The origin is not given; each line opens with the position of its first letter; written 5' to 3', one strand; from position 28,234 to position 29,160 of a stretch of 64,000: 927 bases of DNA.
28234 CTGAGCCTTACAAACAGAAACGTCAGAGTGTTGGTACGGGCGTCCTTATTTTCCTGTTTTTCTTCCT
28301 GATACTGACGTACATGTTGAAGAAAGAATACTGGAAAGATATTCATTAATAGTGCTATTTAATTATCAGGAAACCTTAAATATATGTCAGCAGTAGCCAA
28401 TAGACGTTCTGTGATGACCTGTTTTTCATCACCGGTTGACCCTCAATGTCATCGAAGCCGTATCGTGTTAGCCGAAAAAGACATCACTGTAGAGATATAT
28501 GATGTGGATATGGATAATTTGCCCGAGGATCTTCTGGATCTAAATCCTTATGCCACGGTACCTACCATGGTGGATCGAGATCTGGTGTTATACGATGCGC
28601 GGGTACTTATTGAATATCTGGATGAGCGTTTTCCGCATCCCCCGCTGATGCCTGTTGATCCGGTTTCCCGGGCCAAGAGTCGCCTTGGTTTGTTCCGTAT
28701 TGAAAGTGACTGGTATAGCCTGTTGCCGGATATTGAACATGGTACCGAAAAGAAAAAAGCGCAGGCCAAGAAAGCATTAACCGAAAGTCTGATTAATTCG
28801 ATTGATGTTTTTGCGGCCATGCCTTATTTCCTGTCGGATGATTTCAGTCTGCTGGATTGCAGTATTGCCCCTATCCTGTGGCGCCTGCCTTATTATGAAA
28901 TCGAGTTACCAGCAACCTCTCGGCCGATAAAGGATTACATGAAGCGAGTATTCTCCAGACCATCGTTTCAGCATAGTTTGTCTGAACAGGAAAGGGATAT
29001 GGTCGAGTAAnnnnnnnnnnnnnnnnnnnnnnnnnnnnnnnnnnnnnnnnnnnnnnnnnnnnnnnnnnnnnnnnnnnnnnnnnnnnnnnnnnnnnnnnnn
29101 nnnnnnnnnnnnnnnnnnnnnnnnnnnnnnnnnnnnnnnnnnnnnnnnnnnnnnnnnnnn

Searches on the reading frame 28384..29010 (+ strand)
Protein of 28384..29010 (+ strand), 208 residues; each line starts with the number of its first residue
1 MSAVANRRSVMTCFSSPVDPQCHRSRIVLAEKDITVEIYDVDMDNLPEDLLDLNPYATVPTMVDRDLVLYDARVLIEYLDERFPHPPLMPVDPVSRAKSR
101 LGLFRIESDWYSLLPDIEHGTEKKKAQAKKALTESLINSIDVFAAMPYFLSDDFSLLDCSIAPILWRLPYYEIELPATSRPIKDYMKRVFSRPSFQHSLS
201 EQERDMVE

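Call 8: find_encoding_contigs(protein=window:28384-29010:+, flank=3000, max_places=10)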
Protein window:28384-29010:+ (208 aa): 20 contigs read that carry it; 9 places shown.
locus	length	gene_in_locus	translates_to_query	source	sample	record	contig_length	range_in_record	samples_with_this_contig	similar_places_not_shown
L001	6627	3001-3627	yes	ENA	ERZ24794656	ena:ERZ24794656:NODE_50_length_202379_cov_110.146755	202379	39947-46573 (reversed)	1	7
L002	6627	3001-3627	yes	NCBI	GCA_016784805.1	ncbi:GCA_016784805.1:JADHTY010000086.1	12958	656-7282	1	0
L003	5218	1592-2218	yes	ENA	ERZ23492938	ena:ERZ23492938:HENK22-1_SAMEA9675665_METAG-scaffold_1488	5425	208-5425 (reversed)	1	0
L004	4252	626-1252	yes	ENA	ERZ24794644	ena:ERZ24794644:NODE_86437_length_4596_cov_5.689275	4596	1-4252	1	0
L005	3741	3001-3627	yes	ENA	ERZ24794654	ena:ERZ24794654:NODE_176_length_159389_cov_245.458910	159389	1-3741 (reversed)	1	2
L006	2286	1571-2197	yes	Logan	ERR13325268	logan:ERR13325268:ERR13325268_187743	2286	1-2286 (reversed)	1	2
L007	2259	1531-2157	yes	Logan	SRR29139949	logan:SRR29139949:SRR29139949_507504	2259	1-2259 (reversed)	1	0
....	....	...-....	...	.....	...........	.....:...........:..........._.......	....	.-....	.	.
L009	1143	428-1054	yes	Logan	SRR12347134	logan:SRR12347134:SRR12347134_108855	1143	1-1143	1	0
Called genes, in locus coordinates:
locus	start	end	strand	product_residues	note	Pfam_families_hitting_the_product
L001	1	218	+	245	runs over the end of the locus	PF01784:DUF34_NIF3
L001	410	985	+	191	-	PF10399:UCR_Fe-S_N, PF00355:Rieske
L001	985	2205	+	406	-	PF00033:Cytochrome_B, PF13631:Cytochrom_B_N_2, PF00032:Cytochrom_B_C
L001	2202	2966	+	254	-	PF02167:Cytochrom_C1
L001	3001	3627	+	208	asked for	PF02798:GST_N, PF13409:GST_N_2, PF13417:GST_N_3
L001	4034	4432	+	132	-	PF04386:SspB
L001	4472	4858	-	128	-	PF08378:NERD (weak), PF02021:UPF0102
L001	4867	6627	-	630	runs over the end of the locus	PF04348:LppC, PF13458:Peripla_BP_6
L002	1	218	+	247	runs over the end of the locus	PF01784:DUF34_NIF3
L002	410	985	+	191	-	PF10399:UCR_Fe-S_N, PF00355:Rieske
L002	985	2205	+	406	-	PF00033:Cytochrome_B, PF13631:Cytochrom_B_N_2, PF00032:Cytochrom_B_C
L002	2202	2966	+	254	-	PF02167:Cytochrom_C1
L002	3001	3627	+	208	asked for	PF02798:GST_N, PF13409:GST_N_2, PF13417:GST_N_3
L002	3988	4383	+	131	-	PF04386:SspB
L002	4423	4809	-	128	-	PF08378:NERD (weak), PF02021:UPF0102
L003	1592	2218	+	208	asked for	PF02798:GST_N, PF13409:GST_N_2, PF13417:GST_N_3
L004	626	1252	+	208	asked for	PF02798:GST_N, PF13409:GST_N_2, PF13417:GST_N_3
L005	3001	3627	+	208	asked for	PF02798:GST_N, PF13409:GST_N_2, PF13417:GST_N_3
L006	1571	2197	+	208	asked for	PF02798:GST_N, PF13409:GST_N_2, PF13417:GST_N_3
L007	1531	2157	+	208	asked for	PF02798:GST_N, PF13409:GST_N_2, PF13417:GST_N_3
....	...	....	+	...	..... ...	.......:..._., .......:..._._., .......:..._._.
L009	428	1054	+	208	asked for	PF02798:GST_N, PF13409:GST_N_2, PF13417:GST_N_3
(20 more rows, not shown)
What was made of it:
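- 28384..29010 (+): sspA (208 aa, GST-like stringent starvation protein A), the upstream gene. Pfam GST_N families on the identical protein (call 8).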

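Call 15: find_related_loci(query=window:28384-29010:+, collection=genome_contigs, flank=2500)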
Query window:28384-29010:+ (208 aa) in genome_contigs; peptide patterns used: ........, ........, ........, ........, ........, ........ (x = any residue, [..] = any of these).
600 stretches matched a pattern (row limit reached: there are more); 449 encode a relative of the query (tblastn E <= 1e-3); the best 80 are kept; 80 distinct loci.
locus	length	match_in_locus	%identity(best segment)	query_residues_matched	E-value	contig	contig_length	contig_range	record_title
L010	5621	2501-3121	88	1-207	5e-125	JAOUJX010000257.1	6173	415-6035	MAG: Gammaproteobacteria bacterium isolate 8_1_Jan_SF_Bin27 8_1_Jan_SF_Bin27_scaffold_8428_c1, whole genome shotgun sequ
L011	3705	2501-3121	89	1-207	4e-125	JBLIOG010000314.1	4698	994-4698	MAG: Gammaproteobacteria bacterium isolate 3300053785_167 Ga0535658_0061319, whole genome shotgun sequence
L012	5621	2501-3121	88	1-207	4e-123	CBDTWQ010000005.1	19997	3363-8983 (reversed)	MAG TPA_asm: uncultured Gammaproteobacteria bacterium isolate SRR7614714_binner12_Refined_25 genome assembly, contig: ER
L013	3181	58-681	91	1-208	5e-124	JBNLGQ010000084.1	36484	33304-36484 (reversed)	MAG: Gammaproteobacteria bacterium isolate C1.bin.13.orig k141_1111416, whole genome shotgun sequence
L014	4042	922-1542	88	1-207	8e-123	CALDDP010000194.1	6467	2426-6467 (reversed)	MAG: uncultured Gammaproteobacteria bacterium isolate N1_Bin_MAXBIN__089_1 genome assembly, contig: c_000001842091, whol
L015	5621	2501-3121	87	1-207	1e-121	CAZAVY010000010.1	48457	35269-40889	MAG TPA_asm: uncultured Gammaproteobacteria bacterium isolate binchicken_co24_146 genome assembly, contig: NODE_172_leng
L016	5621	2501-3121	86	1-207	2e-121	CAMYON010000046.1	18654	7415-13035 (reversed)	MAG: uncultured Gammaproteobacteria bacterium isolate FCS_Gamma_011 genome assembly, contig: scaffold_512, whole genome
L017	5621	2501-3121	86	1-207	2e-121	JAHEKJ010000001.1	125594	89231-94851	MAG: Gammaproteobacteria bacterium isolate Ww580 NODE_103_length_125594_cov_8.375874, whole genome shotgun sequence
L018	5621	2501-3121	86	1-207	2e-121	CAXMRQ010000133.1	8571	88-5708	MAG: uncultured Gammaproteobacteria bacterium isolate 10C-St20-MC-01_bin.27.orig genome assembly, contig: k141_3985193,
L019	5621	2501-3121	86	1-207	4e-121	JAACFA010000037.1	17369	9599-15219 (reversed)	MAG: Gammaproteobacteria bacterium isolate bin.4 scaffold_1718, whole genome shotgun sequence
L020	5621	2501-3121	87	1-207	3e-121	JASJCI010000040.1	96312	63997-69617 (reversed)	MAG: Gammaproteobacteria bacterium isolate MO_140.B7 MO_140.c_386, whole genome shotgun sequence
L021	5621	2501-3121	87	1-207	4e-121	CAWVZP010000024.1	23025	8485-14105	MAG TPA_asm: uncultured Gammaproteobacteria bacterium isolate ERR3589578_binner13_84 genome assembly, contig: ERZ7463456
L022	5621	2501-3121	86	1-207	5e-121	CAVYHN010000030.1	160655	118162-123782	MAG: uncultured Gammaproteobacteria bacterium isolate MFD03551.bin.2.49 genome assembly, contig: contig_35336, whole gen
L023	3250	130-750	86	1-207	2e-122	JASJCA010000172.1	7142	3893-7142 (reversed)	MAG: Rhodobacter sp. isolate MO_135.B1 MO_135.c_9614, whole genome shotgun sequence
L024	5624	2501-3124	91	1-208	2e-120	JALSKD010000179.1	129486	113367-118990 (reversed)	MAG: Gammaproteobacteria bacterium isolate 354-166_metabat2_scaf2bin.138 354-166_scaffold_73_c1, whole genome shotgun se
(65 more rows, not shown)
